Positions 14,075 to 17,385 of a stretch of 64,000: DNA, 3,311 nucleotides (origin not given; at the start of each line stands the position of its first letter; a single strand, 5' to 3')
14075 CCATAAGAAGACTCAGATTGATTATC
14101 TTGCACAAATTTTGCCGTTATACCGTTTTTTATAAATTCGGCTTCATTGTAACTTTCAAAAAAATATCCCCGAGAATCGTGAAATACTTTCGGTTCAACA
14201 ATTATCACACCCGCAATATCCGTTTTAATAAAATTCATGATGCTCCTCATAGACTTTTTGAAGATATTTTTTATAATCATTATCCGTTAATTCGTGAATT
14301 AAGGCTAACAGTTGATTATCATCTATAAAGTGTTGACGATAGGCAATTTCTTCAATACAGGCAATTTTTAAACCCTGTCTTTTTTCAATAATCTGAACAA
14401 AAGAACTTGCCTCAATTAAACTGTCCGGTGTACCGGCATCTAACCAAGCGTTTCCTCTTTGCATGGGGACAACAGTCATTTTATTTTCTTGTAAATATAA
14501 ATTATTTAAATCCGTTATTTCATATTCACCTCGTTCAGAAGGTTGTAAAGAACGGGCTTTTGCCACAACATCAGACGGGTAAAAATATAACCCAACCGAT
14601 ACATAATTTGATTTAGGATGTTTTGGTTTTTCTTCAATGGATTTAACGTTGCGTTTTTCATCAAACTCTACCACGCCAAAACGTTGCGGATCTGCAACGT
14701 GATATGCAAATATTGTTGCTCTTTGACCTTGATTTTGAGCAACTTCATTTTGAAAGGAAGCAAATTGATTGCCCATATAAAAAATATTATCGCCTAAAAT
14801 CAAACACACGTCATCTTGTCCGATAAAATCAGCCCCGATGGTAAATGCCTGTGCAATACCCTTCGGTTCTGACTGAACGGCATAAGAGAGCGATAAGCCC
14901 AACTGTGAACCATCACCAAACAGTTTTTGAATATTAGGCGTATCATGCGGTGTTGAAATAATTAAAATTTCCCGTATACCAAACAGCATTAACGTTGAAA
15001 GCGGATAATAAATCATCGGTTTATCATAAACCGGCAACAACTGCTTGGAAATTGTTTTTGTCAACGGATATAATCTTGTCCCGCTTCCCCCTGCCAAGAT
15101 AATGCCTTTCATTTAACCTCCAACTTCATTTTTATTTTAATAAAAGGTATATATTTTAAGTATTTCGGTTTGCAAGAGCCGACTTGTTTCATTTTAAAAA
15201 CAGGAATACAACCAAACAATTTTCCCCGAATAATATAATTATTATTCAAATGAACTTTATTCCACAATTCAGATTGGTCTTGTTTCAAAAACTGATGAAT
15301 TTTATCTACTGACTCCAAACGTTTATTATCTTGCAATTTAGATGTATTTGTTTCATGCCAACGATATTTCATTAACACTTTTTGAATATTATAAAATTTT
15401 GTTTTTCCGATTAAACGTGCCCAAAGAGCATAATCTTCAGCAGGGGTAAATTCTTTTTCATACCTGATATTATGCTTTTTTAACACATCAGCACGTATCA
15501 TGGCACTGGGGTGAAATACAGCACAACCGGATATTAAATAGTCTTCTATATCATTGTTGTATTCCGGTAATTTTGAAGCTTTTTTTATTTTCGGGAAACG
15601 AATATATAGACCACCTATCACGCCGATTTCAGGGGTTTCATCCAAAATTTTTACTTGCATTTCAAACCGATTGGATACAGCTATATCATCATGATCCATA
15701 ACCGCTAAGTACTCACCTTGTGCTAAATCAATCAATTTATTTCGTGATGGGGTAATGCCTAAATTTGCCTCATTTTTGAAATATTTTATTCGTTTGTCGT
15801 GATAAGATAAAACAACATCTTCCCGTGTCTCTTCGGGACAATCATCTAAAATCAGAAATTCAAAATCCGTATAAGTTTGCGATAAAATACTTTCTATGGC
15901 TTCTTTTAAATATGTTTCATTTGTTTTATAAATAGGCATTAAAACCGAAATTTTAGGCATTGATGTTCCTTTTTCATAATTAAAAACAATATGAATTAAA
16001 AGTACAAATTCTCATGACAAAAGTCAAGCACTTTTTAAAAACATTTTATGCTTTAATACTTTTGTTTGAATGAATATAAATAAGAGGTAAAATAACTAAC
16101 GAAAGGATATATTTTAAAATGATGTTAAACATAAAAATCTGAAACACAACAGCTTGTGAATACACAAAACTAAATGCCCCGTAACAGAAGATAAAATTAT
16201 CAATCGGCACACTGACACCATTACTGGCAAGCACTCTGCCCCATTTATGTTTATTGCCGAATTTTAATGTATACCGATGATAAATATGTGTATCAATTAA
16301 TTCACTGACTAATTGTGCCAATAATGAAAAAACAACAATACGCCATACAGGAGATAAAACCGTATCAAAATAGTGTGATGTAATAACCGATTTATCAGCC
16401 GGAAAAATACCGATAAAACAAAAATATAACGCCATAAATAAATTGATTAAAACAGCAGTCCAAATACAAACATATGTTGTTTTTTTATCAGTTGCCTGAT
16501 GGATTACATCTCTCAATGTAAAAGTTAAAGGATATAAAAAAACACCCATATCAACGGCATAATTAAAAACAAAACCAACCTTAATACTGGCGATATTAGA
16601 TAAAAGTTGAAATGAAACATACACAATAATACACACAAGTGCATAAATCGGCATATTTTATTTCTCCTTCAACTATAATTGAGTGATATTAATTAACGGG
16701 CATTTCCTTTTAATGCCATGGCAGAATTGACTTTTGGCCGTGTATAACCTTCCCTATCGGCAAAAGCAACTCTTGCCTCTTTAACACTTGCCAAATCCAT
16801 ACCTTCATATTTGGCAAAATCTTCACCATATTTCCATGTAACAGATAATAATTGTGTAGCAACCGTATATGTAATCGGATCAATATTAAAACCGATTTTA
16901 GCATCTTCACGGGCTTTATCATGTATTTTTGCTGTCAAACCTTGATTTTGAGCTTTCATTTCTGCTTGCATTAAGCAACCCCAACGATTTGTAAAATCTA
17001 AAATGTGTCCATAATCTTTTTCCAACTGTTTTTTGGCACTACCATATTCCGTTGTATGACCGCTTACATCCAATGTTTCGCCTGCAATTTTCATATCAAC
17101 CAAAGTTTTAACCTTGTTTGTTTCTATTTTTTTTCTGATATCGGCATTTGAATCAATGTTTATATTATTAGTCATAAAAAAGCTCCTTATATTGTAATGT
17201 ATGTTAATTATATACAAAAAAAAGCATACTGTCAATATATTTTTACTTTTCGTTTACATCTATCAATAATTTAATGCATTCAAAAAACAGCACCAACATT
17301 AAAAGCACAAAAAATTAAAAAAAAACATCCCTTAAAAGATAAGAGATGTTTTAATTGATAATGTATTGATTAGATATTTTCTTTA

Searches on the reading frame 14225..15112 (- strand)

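Call 68: search_protein_families(library=pfam, proteins=[window:14225-15112:-], max_evalue=0.001)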
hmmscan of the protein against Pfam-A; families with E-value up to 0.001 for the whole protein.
window:14225-15112:- (295 aa): 2 families
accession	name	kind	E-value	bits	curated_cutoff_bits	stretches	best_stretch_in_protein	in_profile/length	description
PF00483.29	NTP_transferase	-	5.4e-75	252.6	21.2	1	2-239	1-242/245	Nucleotidyl transferase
PF12804.13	NTP_transf_3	-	1.7e-08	35.2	27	1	3-134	1-120/160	MobA-like NTP transferase domain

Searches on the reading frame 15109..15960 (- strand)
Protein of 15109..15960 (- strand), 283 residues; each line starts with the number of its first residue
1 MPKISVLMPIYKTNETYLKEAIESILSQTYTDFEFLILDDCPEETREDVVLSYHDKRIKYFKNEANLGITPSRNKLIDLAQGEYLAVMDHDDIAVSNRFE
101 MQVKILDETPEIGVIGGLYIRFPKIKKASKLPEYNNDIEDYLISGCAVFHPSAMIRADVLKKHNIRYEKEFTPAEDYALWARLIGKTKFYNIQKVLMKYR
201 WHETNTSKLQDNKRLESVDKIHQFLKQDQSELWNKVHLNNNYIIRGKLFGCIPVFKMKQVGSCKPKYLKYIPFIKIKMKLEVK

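Call 68: search_protein_families(library=pfam, proteins=[window:15109-15960:-], max_evalue=0.001)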
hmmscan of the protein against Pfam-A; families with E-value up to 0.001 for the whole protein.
window:15109-15960:- (283 aa): 3 families
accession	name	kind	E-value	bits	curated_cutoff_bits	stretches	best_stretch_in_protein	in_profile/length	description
PF00535.33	Glycos_transf_2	-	4.8e-27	95.4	23.3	1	5-133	1-130/168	Glycosyl transferase family 2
PF10111.15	Glyco_tranf_2_2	-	1e-10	42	27.3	1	5-106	1-106/276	Glycosyltransferase like family 2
PF13641.12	Glyco_tranf_2_3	-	4.4e-09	37.1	27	1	2-117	1-121/230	Glycosyltransferase like family 2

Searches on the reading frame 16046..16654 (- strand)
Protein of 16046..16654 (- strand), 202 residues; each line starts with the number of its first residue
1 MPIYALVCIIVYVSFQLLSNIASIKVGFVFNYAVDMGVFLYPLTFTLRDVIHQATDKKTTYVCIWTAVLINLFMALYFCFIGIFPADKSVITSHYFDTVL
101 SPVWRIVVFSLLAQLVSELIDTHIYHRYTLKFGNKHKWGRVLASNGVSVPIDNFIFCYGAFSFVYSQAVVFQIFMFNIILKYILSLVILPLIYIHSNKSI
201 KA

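Call 68: search_protein_families(library=pfam, proteins=[window:16046-16654:-], max_evalue=0.001)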
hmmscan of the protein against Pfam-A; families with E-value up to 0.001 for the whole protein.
window:16046-16654:- (202 aa): 1 family
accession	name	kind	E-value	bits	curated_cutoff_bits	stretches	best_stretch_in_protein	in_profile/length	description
PF02592.20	Vut_1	-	2.8e-34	119.1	27.2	1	35-194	1-151/152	Putative vitamin uptake transporter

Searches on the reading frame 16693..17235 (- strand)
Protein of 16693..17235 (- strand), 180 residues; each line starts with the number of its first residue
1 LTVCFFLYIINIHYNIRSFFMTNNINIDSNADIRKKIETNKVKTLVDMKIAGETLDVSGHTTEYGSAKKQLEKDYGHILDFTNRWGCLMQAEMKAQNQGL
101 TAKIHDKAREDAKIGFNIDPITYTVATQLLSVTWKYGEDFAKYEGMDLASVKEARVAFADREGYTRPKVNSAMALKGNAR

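Call 68: search_protein_families(library=pfam, proteins=[window:16693-17235:-], max_evalue=0.001)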
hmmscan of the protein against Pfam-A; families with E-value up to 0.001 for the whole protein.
window:16693-17235:- (180 aa): 1 family
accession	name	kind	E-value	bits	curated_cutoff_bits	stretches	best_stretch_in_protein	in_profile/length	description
PF25186.1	Tad4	-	1.1e-08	35.7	25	1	61-149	6-95/113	Type I Thoeris inhibitor Tad4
